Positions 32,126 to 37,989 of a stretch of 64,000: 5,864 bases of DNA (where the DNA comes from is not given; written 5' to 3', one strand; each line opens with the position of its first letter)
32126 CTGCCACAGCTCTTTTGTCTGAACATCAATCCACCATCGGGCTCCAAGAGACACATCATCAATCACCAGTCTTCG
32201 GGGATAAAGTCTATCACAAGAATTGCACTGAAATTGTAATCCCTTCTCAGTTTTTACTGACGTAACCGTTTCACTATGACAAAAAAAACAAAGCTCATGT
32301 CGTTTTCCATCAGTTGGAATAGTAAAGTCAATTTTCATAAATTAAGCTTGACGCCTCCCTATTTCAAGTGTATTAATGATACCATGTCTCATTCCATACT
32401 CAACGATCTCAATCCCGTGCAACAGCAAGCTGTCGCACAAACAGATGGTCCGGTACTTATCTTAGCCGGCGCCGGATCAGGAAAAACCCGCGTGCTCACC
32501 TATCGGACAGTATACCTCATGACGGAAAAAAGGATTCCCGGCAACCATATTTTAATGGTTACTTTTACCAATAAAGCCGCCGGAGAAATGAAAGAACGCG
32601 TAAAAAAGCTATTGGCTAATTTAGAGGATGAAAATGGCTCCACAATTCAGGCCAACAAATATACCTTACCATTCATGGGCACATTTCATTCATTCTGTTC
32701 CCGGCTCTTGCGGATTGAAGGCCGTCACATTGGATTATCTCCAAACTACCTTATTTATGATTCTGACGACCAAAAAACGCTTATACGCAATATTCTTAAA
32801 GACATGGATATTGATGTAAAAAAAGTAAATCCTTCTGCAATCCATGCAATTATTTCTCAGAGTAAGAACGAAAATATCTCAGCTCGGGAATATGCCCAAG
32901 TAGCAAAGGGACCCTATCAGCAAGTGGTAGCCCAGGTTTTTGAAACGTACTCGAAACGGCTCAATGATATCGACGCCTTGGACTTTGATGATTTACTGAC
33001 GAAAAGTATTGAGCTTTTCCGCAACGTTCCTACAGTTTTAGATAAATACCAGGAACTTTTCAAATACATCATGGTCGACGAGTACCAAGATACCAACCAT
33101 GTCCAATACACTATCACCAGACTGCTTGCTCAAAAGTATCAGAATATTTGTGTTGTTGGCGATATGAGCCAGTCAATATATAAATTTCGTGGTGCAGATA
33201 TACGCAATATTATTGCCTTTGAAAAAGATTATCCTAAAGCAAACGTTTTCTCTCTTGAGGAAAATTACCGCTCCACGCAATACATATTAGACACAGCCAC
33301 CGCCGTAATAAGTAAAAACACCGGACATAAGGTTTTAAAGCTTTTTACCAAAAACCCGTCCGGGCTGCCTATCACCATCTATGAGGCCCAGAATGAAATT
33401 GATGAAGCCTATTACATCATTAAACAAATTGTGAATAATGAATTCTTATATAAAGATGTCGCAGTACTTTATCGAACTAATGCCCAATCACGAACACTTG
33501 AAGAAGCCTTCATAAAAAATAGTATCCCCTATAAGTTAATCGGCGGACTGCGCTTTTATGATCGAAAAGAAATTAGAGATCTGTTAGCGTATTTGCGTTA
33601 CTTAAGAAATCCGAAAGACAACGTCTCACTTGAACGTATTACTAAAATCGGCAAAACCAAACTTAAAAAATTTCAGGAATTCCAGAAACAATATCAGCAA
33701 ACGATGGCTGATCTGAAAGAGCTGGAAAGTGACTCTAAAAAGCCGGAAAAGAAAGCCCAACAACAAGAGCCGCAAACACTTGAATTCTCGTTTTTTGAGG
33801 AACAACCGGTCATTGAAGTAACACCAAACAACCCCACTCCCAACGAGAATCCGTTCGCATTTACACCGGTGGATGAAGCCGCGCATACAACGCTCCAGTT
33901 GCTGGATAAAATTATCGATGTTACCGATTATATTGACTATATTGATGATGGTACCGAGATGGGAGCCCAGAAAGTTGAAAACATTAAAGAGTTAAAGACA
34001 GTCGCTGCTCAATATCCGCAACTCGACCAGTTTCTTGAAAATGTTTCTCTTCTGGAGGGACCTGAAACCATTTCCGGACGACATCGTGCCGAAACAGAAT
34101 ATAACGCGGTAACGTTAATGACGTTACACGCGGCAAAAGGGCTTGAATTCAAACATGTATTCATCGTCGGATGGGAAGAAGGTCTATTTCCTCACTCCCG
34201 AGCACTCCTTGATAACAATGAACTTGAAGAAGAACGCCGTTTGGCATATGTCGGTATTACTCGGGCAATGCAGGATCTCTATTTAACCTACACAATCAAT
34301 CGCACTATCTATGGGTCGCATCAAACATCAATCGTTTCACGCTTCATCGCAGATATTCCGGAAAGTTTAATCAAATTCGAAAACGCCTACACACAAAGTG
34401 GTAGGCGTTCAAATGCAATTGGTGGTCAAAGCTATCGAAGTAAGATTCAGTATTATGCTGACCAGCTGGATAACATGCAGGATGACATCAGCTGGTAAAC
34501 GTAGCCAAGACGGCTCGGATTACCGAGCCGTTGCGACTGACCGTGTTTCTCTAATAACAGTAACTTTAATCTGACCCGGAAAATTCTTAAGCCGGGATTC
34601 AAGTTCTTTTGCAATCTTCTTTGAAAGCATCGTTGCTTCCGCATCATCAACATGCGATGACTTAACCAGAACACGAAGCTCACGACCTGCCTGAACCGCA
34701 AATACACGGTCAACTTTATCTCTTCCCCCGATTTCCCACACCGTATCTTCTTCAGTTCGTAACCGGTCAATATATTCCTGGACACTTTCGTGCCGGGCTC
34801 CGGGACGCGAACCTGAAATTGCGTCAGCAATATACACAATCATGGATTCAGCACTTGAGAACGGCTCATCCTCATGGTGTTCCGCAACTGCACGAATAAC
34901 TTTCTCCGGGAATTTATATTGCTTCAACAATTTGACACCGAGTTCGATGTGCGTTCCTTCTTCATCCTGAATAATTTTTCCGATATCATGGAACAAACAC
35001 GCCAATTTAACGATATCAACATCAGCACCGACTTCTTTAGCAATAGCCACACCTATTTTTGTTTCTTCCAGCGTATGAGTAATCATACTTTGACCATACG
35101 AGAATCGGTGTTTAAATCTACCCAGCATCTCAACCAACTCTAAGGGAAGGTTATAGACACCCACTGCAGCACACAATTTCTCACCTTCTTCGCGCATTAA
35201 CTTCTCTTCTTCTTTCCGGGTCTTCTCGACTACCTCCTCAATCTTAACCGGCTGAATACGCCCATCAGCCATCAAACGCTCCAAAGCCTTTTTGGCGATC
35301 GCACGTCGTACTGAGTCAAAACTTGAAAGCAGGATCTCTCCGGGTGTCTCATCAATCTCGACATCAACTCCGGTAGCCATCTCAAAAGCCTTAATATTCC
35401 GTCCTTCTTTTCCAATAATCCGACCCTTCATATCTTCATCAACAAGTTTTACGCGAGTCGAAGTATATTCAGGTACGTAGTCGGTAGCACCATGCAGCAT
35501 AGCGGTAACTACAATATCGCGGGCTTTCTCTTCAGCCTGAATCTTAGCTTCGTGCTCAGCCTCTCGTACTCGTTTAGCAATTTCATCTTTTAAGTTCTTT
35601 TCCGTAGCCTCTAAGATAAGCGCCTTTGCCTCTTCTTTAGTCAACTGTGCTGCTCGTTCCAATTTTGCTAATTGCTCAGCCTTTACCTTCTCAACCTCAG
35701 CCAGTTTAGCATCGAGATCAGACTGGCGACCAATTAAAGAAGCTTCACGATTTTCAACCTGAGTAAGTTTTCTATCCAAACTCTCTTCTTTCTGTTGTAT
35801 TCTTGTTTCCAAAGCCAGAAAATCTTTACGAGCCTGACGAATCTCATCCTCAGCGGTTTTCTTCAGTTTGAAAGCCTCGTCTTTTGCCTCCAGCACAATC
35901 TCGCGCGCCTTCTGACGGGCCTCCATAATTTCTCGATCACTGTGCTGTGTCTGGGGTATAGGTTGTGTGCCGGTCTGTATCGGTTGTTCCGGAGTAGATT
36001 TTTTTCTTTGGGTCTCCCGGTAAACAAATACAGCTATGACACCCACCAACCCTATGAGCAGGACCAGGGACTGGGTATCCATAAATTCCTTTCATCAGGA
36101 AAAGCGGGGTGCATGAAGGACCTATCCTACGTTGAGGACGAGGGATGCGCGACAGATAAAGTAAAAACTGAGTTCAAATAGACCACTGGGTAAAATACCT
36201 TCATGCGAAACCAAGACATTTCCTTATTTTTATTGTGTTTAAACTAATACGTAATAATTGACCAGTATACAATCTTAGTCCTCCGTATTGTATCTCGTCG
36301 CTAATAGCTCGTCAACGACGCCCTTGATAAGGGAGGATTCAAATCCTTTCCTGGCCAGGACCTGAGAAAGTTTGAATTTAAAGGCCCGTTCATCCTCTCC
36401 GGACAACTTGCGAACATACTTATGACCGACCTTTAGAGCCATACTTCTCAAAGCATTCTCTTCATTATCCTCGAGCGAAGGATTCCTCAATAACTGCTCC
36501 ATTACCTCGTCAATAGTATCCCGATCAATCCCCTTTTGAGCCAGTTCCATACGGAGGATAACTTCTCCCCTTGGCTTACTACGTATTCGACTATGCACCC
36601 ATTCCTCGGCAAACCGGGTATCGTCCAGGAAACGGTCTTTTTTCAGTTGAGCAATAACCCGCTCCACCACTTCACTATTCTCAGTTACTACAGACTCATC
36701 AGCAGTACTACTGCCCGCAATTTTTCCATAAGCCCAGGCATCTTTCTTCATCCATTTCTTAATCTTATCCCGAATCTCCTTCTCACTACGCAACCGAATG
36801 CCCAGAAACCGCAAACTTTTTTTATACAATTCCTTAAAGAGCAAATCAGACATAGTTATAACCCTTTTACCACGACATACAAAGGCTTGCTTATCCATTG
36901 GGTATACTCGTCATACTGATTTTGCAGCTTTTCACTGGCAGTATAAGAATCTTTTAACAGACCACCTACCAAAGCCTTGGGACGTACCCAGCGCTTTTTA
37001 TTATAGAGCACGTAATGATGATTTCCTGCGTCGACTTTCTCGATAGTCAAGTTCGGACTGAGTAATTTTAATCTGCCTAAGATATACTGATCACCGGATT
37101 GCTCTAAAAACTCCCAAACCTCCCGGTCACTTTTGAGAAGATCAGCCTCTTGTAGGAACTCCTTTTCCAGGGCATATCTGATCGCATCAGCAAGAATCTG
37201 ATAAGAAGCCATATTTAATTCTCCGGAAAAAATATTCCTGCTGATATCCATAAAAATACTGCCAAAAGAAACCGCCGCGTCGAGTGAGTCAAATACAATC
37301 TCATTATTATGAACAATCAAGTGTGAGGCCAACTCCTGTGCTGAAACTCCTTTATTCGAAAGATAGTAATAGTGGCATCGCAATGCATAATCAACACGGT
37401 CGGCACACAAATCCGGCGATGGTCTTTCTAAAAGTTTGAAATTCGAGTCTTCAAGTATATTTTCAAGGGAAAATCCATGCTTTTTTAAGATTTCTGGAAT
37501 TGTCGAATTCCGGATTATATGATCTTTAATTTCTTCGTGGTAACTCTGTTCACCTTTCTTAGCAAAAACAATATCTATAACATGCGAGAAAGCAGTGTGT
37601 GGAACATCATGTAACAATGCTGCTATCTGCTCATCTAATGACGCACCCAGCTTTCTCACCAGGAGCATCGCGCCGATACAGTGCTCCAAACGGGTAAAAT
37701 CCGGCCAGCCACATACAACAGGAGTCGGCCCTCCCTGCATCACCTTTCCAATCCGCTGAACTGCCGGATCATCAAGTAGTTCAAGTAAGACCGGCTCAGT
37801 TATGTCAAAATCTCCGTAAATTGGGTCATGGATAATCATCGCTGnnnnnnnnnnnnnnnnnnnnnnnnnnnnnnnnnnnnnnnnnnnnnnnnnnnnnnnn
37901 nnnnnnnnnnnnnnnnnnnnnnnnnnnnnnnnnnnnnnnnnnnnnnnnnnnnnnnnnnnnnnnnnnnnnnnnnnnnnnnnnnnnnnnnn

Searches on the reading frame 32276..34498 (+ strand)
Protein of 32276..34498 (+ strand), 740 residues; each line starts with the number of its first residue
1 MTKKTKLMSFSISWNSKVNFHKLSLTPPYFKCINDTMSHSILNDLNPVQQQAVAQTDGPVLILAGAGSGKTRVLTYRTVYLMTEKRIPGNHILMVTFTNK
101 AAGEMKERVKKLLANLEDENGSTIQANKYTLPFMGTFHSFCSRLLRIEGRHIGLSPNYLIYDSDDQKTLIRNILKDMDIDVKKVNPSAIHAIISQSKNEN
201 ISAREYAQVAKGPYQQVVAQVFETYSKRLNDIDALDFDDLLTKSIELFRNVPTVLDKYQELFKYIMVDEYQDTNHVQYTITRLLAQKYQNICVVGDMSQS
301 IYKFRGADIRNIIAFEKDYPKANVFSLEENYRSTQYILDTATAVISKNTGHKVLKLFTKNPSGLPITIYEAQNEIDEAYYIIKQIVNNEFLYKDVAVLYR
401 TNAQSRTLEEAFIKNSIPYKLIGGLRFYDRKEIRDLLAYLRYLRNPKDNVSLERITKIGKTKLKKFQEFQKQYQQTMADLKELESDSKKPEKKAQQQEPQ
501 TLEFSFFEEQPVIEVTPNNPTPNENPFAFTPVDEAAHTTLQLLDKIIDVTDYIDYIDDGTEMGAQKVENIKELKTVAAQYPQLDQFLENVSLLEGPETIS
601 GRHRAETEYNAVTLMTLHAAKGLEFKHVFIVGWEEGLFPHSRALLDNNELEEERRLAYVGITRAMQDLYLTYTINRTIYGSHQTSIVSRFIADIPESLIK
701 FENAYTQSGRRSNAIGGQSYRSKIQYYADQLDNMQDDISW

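Call 27: find_encoding_contigs(protein=window:32276-34498:+, flank=10000, max_places=1)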
Protein window:32276-34498:+ (740 aa): no gene with exactly this product is on record in the collection.

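Call 34: search_protein_families(library=pfam, proteins=[window:32276-34498:+], max_evalue=0.01)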
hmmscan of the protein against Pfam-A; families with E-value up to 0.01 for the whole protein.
window:32276-34498:+ (740 aa): 9 families
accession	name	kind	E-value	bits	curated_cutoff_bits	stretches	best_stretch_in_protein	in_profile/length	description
PF00580.27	UvrD-helicase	-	3.6e-88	296.2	23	1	45-320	1-271/271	UvrD/REP helicase N-terminal domain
PF13361.12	UvrD_C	-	6.3e-66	223.6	25.6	1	326-673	2-348/350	UvrD-like helicase C-terminal domain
PF13245.12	AAA_19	-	7.1e-21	75.2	25.1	1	49-305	1-134/134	AAA domain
PF13538.12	UvrD_C_2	-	5.7e-08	32.9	27.4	1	612-670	2-51/52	UvrD-like helicase C-terminal domain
PF13604.12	AAA_30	-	0.00014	22.1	27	0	45-109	2-66/191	AAA domain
PF01443.25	Viral_helicase1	-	0.00024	21.4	21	0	605-669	170-225/228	Viral superfamily 1 RNA helicase core domain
PF13086.12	AAA_11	-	0.0003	21.1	27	0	51-122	8-80/257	AAA domain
PF05127.21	NAT10_TcmA_helicase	-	0.0005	20.4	22.7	0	464-548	37-111/176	RNA cytidine acetyltransferase NAT10/TcmA, helicase domain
PF00270.35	DEAD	-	0.00092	19.4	26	1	46-117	1-73/167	DEAD/DEAH box helicase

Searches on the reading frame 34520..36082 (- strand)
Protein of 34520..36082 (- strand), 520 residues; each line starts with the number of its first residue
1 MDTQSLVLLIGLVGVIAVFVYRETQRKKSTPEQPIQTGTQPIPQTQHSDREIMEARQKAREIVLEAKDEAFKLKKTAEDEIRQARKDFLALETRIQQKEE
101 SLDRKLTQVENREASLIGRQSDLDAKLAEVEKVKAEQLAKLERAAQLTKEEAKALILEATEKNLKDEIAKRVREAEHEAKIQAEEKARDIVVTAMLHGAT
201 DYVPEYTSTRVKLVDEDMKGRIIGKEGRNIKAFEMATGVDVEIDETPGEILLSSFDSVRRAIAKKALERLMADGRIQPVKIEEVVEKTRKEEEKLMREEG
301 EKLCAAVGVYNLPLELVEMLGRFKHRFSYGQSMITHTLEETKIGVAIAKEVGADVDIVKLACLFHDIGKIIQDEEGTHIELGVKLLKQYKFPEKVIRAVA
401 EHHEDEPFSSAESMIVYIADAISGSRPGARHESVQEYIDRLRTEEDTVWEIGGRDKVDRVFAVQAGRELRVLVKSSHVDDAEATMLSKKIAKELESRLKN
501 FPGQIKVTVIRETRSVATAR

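Call 34: search_protein_families(library=pfam, proteins=[window:34520-36082:-], max_evalue=0.01)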
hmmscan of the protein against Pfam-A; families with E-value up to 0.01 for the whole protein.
window:34520-36082:- (520 aa): 4 families
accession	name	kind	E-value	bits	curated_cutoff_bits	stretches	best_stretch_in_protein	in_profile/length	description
PF12072.13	RNase_Y_N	-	3.6e-35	121.7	32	1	53-202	45-201/201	RNase Y N-terminal region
PF01966.28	HD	-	7.6e-19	68.6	22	1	334-423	2-114/116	HD domain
PF00013.35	KH_1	-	1.3e-07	31.7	21.5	1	210-261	3-60/66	KH domain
PF08668.18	HDOD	-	0.0015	18.5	22.9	0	377-404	168-195/196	HDOD domain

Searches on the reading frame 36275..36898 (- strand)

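Call 34: search_protein_families(library=pfam, proteins=[window:36275-36898:-], max_evalue=0.01)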
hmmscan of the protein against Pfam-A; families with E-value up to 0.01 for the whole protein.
window:36275-36898:- (207 aa): 3 families
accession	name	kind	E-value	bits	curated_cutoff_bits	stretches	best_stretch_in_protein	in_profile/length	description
PF02631.22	RecX_HTH2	-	2.2e-17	63.4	26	1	92-133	1-42/42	RecX, second three-helix domain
PF21982.2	RecX_HTH1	-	1.5e-13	50.9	26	2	25-49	2-26/40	RecX, first three-helix domain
PF21981.2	RecX_HTH3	-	5e-10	39.8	26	1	153-194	6-47/48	RecX, third three-helix domain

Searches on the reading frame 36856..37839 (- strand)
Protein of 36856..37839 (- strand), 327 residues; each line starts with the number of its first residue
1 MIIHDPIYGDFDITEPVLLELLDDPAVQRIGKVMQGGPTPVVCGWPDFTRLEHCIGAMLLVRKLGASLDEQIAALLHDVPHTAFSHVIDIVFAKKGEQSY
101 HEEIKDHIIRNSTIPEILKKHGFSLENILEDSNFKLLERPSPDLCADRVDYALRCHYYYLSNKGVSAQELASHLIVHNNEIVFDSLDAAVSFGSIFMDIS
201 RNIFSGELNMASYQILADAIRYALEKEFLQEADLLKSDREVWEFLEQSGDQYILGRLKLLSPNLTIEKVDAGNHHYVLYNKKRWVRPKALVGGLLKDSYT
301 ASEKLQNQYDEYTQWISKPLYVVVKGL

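Call 34: search_protein_families(library=pfam, proteins=[window:36856-37839:-], max_evalue=0.01)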
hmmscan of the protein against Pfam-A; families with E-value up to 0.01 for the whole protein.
window:36856-37839:- (327 aa): 1 family
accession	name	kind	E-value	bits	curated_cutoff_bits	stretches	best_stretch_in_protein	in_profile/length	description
PF01966.28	HD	-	4.4e-08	33.8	22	1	50-127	1-80/116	HD domain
